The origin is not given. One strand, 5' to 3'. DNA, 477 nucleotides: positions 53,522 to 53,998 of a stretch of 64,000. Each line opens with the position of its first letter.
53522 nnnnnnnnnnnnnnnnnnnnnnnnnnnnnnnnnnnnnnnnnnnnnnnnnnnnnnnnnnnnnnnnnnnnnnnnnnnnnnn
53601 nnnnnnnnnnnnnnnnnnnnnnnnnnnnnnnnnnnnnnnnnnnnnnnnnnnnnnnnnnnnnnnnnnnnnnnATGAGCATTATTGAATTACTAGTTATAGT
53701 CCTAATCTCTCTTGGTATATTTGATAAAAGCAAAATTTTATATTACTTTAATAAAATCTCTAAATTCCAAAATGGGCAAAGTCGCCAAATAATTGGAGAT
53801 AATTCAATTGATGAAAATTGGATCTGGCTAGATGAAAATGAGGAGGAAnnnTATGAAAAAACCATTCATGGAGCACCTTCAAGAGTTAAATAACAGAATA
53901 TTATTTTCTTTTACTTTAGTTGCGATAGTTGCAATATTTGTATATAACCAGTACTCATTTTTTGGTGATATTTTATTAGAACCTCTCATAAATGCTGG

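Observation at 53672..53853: Unannotated 59-aa tatA between the pafC-like gene and tatC, translationally coupled at both ends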

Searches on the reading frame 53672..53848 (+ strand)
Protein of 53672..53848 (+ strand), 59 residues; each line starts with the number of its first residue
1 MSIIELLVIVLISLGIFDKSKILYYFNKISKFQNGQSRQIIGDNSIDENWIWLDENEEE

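Call 3: search_protein_families(library=pfam, proteins=[window:53672-53848:+], max_evalue=10)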
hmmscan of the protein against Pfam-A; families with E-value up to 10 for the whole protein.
seq(59 aa): 1 family
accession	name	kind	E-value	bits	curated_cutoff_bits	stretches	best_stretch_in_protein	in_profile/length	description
PF03142.21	Chitin_synth_2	-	0.01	14.9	27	1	2-46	457-501/527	Chitin synthase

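Call 4: search_protein_families(library=ncbifam, proteins=[window:53672-53848:+], max_evalue=10)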
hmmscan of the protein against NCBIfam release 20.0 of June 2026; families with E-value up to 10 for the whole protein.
seq(59 aa): 1 family
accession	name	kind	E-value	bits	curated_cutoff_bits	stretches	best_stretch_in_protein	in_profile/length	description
NF047941.1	TatB_Rickett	equivalog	0.075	13.2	75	1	2-30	5-33/84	Sec-independent protein translocase subunit TatB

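Call 6: find_homologous_proteins(query=window:53672-53848:+, max_evalue=10)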
Query seq(59 aa) (59 aa): 20 proteins with E <= 10 among 20 candidates.
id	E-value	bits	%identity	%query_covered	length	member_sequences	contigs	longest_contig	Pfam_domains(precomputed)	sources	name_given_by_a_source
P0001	2.1e-29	117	98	100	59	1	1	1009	-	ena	-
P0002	2.7e-29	117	98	100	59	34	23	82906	-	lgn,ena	-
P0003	4.2e-29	116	98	100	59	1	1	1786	-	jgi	-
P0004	1.1e-28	115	97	100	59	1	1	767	-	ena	-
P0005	1.7e-28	114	97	100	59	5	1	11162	-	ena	-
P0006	2.0e-28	114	97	100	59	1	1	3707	-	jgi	-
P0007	3.4e-28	113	95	100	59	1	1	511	-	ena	-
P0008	7.9e-26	106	85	100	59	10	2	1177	-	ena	-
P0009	1.3e-25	105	85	100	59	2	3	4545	-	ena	-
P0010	3.1e-25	104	83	100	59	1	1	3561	-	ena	-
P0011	6.4e-25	103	83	100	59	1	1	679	-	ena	-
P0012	6.5e-25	103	85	100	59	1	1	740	-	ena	-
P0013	7.7e-25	103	85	100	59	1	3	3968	-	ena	-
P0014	7.8e-25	103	80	100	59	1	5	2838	-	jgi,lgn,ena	jgi:hypothetical protein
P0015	1.5e-24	102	83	100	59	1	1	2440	-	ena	-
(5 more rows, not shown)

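Call 10: search_solved_structures(query=A2, max_evalue=10, show_alignments=3)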
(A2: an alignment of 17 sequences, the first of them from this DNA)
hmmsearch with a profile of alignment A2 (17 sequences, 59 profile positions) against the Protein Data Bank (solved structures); distinct sequences matched with E-value up to 10: 1.
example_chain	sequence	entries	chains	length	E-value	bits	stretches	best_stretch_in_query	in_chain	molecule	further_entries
36qu_g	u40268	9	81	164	0.46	13.6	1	3-36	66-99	V-type proton ATPase subunit c1 | V-type proton ATPase subunit c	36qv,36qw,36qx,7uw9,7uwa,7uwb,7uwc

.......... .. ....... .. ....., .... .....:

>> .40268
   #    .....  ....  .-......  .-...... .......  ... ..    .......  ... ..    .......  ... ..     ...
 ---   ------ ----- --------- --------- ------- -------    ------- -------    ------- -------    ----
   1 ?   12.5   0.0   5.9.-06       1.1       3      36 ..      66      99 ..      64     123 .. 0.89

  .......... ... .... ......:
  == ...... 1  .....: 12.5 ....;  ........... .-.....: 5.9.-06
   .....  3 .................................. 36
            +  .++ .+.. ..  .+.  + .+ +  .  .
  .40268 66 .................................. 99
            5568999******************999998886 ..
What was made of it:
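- Tried and rejected: Profile search of PDB sequences: only a chance V-ATPase c-subunit match, E = 0.46 (call 10).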

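Call 24: predict_structure(alignment_id=A2)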
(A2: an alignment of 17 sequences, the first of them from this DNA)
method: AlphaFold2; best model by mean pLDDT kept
length: 59 residues; sequences in the alignment: 17
mean_pLDDT: 60.3   pTM: 0.25
mean pLDDT of the five models: 60.3, 59.4, 59.3, 56.4, 56.0
residues with pLDDT >= 90: 2; 70-90: 12; 50-70: 21; < 50: 24
segments of 3 or more residues with pLDDT < 50: 36-59
pLDDT, mean of each block of 10 residues (from residue 1): 86 69 65 52 46 42
secondary structure, 60 per line:
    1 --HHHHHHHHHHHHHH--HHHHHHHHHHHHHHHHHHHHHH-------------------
elements in order: H3-16 H19-40

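Call 26: fold_search(model_id=the predicted structure, library=pdb)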
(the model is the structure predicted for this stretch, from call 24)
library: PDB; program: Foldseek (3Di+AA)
matches with E <= 10: 0; with E <= 0.001: 0
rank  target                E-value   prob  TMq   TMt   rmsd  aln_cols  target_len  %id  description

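Call 45: search_protein_representatives(alignment_id=A2)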
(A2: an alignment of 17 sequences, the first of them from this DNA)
Query: 17 sequences, 59 profile positions. Proteins with E-value up to 0.001 (for the whole library): 17; up to 1e-10: 10; up to 1e-30: 0. The best 17 are listed.
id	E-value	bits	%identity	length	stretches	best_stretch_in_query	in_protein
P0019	4.8e-25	103.3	-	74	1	1-46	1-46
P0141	5.2e-22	93.6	-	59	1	1-59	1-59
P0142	1.5e-15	72.9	-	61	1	1-59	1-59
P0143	6.7e-15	70.8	-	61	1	1-59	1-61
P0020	7.8e-14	67.4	-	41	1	1-38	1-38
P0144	1.3e-13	66.7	-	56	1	1-56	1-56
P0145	6.1e-13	64.5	-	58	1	1-58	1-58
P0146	8.7e-13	64.0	-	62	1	1-57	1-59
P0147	1.8e-11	59.8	-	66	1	1-56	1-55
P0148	8.0e-11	57.7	-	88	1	1-48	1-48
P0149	6.7e-10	54.8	-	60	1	1-56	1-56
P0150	5.6e-09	51.8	-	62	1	1-56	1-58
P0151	9.8e-09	51.1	-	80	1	13-59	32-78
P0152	2.2e-06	43.5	-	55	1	1-42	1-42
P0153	8.0e-06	41.7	-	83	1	1-47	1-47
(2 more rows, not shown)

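Call 47: find_encoding_contigs(protein=P0146, flank=8000, max_places=4)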
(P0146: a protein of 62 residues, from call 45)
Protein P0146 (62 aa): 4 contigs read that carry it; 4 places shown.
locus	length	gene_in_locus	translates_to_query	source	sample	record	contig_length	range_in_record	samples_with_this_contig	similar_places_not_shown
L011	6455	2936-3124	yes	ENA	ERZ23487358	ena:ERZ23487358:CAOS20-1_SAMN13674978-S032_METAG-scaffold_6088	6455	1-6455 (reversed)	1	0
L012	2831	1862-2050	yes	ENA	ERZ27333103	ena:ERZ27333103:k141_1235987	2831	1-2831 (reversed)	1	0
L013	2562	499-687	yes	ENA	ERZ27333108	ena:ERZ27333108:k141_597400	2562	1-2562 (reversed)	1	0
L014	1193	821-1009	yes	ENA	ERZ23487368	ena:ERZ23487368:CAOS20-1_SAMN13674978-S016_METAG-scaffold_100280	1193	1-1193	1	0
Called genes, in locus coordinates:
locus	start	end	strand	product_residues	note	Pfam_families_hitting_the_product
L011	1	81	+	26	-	?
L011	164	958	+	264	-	PF08704:GCD14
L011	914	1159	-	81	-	PF13459:Fer4_15, PF13370:Fer4_13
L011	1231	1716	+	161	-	-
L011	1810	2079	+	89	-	-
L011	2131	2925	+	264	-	-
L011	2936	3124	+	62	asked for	-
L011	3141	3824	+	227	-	PF00902:TatC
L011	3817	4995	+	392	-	PF00270:DEAD, PF04851:ResIII, PF22527:DEXQc_Suv3, PF00271:Helicase_C (weak)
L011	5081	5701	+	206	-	-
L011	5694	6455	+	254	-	?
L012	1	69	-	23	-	?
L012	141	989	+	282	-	PF13280:WYL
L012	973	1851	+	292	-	-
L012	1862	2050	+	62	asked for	-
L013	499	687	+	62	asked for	-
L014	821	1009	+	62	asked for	-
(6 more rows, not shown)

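Call 48: find_encoding_contigs(protein=P0142, flank=10000, max_places=3)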
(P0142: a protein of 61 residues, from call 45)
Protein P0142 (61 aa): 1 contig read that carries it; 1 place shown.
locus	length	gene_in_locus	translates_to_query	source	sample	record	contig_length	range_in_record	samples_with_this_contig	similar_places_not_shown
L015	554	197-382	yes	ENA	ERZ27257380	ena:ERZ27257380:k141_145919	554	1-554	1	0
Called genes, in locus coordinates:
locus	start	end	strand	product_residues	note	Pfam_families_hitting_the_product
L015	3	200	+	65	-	?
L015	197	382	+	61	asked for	-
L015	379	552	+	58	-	?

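Call 49: find_encoding_contigs(protein=P0144, flank=10000, max_places=3)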
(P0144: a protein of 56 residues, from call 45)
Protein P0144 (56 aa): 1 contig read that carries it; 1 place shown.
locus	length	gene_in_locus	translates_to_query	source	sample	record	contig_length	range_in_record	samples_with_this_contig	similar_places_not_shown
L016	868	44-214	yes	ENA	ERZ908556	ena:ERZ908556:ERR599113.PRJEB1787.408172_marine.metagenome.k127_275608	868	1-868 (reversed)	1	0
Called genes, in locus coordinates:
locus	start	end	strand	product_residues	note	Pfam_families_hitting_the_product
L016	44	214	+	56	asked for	-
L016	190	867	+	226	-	?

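Call 50: find_encoding_contigs(protein=P0149, flank=10000, max_places=3)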
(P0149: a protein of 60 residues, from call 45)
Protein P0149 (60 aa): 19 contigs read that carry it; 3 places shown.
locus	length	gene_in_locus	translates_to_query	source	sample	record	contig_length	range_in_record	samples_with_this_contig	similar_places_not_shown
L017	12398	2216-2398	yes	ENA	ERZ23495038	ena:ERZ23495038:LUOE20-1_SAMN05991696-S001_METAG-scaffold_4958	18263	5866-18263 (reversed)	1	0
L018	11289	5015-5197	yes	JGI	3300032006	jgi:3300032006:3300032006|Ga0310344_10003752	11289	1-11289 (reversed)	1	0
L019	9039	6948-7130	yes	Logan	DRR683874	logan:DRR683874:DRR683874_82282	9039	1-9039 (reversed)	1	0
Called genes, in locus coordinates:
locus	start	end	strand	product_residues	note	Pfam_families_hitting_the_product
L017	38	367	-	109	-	-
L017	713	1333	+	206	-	PF13280:WYL (weak)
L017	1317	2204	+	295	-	-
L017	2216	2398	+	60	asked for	-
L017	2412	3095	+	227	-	PF00902:TatC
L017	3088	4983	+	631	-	PF00270:DEAD, PF04851:ResIII, PF22527:DEXQc_Suv3, PF00271:Helicase_C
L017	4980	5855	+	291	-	PF00781:DAGK_cat, PF19279:YegS_C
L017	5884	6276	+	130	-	-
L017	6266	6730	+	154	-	PF13673:Acetyltransf_10 (weak), PF00583:Acetyltransf_1 (weak)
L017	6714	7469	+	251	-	PF13344:Hydrolase_6, PF13242:Hydrolase_like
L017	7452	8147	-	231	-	PF01694:Rhomboid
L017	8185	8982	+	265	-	PF20143:NAD_kinase_C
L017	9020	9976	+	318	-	PF06418:CTP_synth_N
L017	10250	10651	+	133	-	PF00117:GATase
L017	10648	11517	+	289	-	PF02899:Phage_int_SAM_1, PF00589:Phage_integrase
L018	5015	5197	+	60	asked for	-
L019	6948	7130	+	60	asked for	-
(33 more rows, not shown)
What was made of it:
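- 53672..53675 (+): ATGA start/stop overlap with the upstream pafC-like gene. Replaced by a 10-11 nt gap in more distant lineages (calls 47, 50).
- The same slot holds in four context look-ups (calls 47-50). Spacers of 13-16 nt in other lineages still keep the peptide (calls 47, 50).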

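Call 57: find_homologous_proteins(query=A4, max_evalue=10)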
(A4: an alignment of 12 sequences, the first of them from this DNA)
Query A4 (12 sequences) (59 aa, profile of the alignment): 298 proteins with E <= 10 among 776 candidates; the best 120 are listed.
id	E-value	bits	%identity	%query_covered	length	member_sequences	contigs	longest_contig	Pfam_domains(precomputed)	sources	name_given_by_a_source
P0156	6.5e-26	108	75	100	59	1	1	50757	-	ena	-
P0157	9.9e-26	107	73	100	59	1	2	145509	-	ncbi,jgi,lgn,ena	jgi:hypothetical protein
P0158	1.2e-25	107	73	100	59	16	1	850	-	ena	-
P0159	1.8e-25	106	51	100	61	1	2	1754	-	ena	-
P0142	2.5e-25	106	49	100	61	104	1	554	-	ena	-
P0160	3.9e-25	105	49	100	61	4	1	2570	-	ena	-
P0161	4.3e-25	105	45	71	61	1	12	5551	-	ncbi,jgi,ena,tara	tara:strand:- start:877 stop:1062 length:186 start_codon:yes stop_codon:yes gene_type:complete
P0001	4.6e-25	105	98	100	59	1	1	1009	-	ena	-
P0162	4.7e-25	105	71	100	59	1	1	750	-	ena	-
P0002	5.8e-25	105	98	100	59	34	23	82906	-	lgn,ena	-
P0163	6.2e-25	105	80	100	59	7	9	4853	-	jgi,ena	jgi:hypothetical protein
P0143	6.5e-25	105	48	71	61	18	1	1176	-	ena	-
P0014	6.8e-25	105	80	100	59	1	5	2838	-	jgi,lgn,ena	jgi:hypothetical protein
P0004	6.9e-25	104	97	100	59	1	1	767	-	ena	-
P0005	9.4e-25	104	97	100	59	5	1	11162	-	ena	-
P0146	1.3e-22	97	46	97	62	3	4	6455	-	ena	-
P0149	1.7e-22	97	43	98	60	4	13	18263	-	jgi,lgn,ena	-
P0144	2.7e-22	96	44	93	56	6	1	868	-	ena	-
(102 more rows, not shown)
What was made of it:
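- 53672..53851 (+): 59-aa small gene, including its TAA stop: a TatA/B-like subunit and founding member of an Actinomarinales-wide family. 298 database clusters (call 57).
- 298 clusters (call 57). Gene callers in several sources call it (calls 6, 57).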

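Call 59: search_protein_families(library=ncbifam, alignment_id=A4, max_evalue=10)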
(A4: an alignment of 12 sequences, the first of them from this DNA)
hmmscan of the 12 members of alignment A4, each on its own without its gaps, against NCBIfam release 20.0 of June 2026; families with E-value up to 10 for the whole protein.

A. member 1, seq(59 aa): 1 family
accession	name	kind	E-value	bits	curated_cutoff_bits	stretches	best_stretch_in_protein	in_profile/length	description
NF047941.1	TatB_Rickett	equivalog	0.075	13.2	75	1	2-30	5-33/84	Sec-independent protein translocase subunit TatB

B. families by the number of members that match (of 12 scanned): 4 families
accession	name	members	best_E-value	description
NF047941.1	TatB_Rickett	7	0.014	Sec-independent protein translocase subunit TatB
NF005320.0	PRK06851.1-6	1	0.018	hypothetical protein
TIGR02403.1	trehalose_treC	1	0.044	alpha,alpha-phosphotrehalase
TIGR01411.1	tatAE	1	0.66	twin-arginine translocase TatA/TatE family subunit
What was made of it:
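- On TatA/TatB/TatE (Pfam PF02416 mttA/Hcf106; NCBIfam TIGR01411): TatB_Rickett gives a best E of 0.014 at about 13 bits, against a cut-off of 75 (calls 4, 59).
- Closest known: TatB and Tha4/Hcf106. Same: The weak but recurrent HMM match is to a TatB model of another AT-rich lineage (call 59).
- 7 of 12 members weakly hit the NCBIfam model TatB_Rickett (best E = 0.014), the only recurrent family among 18,950 models (call 59). NCBIfam tatAE gives only E = 0.66, for one member (call 59).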

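Call 60: search_protein_families(library=pfam, alignment_id=A4, max_evalue=10)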
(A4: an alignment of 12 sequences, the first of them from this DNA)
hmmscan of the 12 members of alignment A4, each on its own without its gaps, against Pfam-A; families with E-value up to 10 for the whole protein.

A. member 1, seq(59 aa): 1 family
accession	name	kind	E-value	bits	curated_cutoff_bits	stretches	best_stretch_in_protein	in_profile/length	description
PF03142.21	Chitin_synth_2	-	0.01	14.9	27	1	2-46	457-501/527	Chitin synthase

B. families by the number of members that match (of 12 scanned): 6 families
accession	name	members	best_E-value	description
PF14434.11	Imm6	1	0.00012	Immunity protein Imm6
PF03142.21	Chitin_synth_2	1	0.01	Chitin synthase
PF13131.11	DUF3951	1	0.08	Protein of unknown function (DUF3951)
PF11730.13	DUF3297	1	0.09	Protein of unknown function (DUF3297)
PF07689.18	KaiB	1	0.16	KaiB domain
PF04674.17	Phi_1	1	0.22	Phosphate-induced protein 1 conserved region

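Call 73: predict_structure(alignment_id=A5)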
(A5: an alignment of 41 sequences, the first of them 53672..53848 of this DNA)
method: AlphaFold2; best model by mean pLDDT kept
length: 59 residues; sequences in the alignment: 41
mean_pLDDT: 69.4   pTM: 0.29
mean pLDDT of the five models: 69.4, 68.6, 68.3, 67.7, 65.2
residues with pLDDT >= 90: 0; 70-90: 28; 50-70: 30; < 50: 1
segments of 3 or more residues with pLDDT < 50: none
pLDDT, mean of each block of 10 residues (from residue 1): 83 72 75 60 61 66
secondary structure, 60 per line:
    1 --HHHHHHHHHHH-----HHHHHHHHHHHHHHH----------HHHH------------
elements in order: H3-13 H19-33 H44-47
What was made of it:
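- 53678..53722 (+): Residues 3-17: a short hydrophobic transmembrane helix. Invariant Glu5 is followed by exactly 12 hydrophobic or small residues (L6-F17). Gly15 is invariant. AlphaFold2 helix 3-16 or 3-13 (calls 24, 73).
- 53723..53725 (+): Asp18: the position that aligns with the TatA hinge Gly. It is Asp in most members and Pro in some. AlphaFold2 helix break at 17-18 or 14-18 (calls 24, 73).
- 53726..53785 (+): Residues 19-38: a basic amphipathic helix (K19, K21, K28, K31, R38). AlphaFold2 helix 19-40 or 19-33 (calls 24, 73).
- On TatA/TatB/TatE: AlphaFold2 helix 3-13 or 3-16 (calls 24, 73). An invariant Gly15 lies 3 residues earlier, and AlphaFold2 breaks the helix at 14-18 (call 73). 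AlphaFold2 helix 19-33 or 19-40 (calls 24, 73).
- AlphaFold2 gives helix, break, helix (calls 24, 73).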
